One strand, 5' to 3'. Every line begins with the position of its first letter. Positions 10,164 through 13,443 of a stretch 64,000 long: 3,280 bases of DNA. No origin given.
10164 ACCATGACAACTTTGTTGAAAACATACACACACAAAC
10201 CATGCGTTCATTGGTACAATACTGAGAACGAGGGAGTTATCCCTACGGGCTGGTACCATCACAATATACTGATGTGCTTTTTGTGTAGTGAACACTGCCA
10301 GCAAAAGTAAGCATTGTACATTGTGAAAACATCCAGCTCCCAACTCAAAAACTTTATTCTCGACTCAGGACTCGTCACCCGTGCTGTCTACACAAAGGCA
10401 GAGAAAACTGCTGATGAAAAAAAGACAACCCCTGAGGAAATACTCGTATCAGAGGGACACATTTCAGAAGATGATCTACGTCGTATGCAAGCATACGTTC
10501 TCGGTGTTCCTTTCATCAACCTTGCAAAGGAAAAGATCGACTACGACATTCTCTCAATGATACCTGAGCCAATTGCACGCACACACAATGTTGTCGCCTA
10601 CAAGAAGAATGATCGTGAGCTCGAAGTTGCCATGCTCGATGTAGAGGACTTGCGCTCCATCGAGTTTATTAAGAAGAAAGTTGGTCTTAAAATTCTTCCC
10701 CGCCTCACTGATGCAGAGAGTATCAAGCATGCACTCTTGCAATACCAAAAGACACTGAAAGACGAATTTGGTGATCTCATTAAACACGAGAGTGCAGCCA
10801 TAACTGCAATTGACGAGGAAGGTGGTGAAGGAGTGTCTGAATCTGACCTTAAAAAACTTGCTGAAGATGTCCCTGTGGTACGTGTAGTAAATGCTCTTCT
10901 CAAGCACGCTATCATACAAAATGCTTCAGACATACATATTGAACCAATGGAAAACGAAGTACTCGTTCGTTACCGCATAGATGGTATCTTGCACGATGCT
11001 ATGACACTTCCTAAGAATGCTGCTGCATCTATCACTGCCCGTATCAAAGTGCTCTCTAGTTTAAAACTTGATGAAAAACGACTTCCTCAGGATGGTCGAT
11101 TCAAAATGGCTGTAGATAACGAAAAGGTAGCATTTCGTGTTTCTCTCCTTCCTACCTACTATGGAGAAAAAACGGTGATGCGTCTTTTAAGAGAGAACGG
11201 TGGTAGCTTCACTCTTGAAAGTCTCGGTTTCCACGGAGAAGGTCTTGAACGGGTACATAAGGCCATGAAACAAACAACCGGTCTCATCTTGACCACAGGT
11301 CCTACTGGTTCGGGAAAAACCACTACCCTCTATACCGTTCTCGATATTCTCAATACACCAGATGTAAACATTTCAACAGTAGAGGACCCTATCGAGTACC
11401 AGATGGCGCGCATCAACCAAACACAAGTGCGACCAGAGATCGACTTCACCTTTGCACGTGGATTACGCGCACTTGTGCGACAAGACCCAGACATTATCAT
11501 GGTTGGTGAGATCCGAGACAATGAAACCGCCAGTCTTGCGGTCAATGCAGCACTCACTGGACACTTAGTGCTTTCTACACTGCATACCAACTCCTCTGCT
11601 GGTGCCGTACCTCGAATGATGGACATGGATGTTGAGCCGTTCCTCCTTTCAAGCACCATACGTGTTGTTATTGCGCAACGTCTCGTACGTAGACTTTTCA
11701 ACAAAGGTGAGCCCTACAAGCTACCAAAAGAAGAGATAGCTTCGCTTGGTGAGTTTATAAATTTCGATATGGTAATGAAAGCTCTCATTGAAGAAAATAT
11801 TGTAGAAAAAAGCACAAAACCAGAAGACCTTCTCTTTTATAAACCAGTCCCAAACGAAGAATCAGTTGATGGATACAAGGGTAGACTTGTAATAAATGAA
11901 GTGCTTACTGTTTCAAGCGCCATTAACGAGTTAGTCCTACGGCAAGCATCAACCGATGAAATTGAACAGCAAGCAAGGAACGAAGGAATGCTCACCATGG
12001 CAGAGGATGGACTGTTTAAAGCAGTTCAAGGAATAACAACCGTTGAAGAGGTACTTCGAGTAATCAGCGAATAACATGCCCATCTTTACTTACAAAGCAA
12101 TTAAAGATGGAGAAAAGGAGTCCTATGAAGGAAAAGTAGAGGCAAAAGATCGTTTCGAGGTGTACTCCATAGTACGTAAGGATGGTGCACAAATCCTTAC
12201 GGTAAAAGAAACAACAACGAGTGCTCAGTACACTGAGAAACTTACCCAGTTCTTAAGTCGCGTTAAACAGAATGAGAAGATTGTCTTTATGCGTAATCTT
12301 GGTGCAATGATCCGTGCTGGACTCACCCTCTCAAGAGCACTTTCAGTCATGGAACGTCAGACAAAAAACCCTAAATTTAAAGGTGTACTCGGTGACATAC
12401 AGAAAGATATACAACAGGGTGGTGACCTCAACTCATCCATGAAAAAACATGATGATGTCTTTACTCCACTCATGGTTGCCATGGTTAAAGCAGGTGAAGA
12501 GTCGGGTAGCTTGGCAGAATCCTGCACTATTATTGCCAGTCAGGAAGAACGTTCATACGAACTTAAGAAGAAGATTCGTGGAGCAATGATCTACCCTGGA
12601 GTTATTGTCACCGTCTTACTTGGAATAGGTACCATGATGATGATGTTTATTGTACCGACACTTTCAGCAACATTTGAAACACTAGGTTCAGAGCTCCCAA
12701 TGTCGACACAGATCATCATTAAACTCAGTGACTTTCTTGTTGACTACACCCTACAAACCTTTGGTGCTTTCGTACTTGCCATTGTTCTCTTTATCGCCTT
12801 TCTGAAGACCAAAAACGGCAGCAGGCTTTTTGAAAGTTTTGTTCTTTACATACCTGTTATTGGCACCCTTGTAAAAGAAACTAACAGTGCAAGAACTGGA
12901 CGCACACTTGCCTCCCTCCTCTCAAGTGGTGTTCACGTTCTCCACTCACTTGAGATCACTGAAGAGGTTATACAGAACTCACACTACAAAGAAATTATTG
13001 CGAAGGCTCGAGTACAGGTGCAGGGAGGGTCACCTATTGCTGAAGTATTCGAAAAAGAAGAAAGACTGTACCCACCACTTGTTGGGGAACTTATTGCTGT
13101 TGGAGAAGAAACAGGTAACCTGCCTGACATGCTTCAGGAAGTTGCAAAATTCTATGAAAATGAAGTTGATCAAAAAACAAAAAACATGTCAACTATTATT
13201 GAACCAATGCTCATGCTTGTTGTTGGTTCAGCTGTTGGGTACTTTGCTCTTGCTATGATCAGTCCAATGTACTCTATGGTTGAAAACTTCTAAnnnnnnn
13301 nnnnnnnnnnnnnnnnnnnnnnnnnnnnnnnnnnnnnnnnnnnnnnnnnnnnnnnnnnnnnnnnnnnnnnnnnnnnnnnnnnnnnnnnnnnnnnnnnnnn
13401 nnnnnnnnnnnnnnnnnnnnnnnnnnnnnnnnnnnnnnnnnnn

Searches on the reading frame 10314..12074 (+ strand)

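Call 91: search_protein_families(library=pfam, proteins=[window:10314-12074:+], max_evalue=0.00001)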
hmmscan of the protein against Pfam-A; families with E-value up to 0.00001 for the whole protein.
window:10314-12074:+ (586 aa): 2 families
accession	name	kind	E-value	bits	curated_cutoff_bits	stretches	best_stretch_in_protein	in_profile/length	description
PF00437.27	T2SSE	-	1.3e-122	409.5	24.9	1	183-582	3-370/370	Type II/IV secretion system protein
PF05157.20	MshEN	-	2.1e-12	47.3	23.1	1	63-148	1-87/90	MshEN domain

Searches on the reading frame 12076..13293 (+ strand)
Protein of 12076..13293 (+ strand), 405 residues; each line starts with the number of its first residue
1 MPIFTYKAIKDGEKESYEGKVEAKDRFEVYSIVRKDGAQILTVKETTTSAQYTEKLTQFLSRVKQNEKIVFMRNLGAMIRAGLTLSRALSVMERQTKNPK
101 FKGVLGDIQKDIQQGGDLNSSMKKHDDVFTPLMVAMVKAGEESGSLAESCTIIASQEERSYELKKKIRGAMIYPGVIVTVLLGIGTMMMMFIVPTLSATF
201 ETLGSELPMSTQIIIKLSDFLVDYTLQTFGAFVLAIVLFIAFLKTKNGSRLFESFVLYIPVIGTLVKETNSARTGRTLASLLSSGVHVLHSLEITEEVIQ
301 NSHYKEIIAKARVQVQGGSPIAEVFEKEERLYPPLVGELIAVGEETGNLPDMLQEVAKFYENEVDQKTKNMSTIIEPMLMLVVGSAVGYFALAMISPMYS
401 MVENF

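Call 91: search_protein_families(library=pfam, proteins=[window:12076-13293:+], max_evalue=0.00001)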
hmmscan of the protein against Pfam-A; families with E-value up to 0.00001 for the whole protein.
window:12076-13293:+ (405 aa): 1 family
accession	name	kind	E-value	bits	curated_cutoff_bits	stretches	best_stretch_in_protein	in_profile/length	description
PF00482.28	T2SSF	-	3.3e-57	192.3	25.2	2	71-194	1-125/125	Type II secretion system (T2SS), protein F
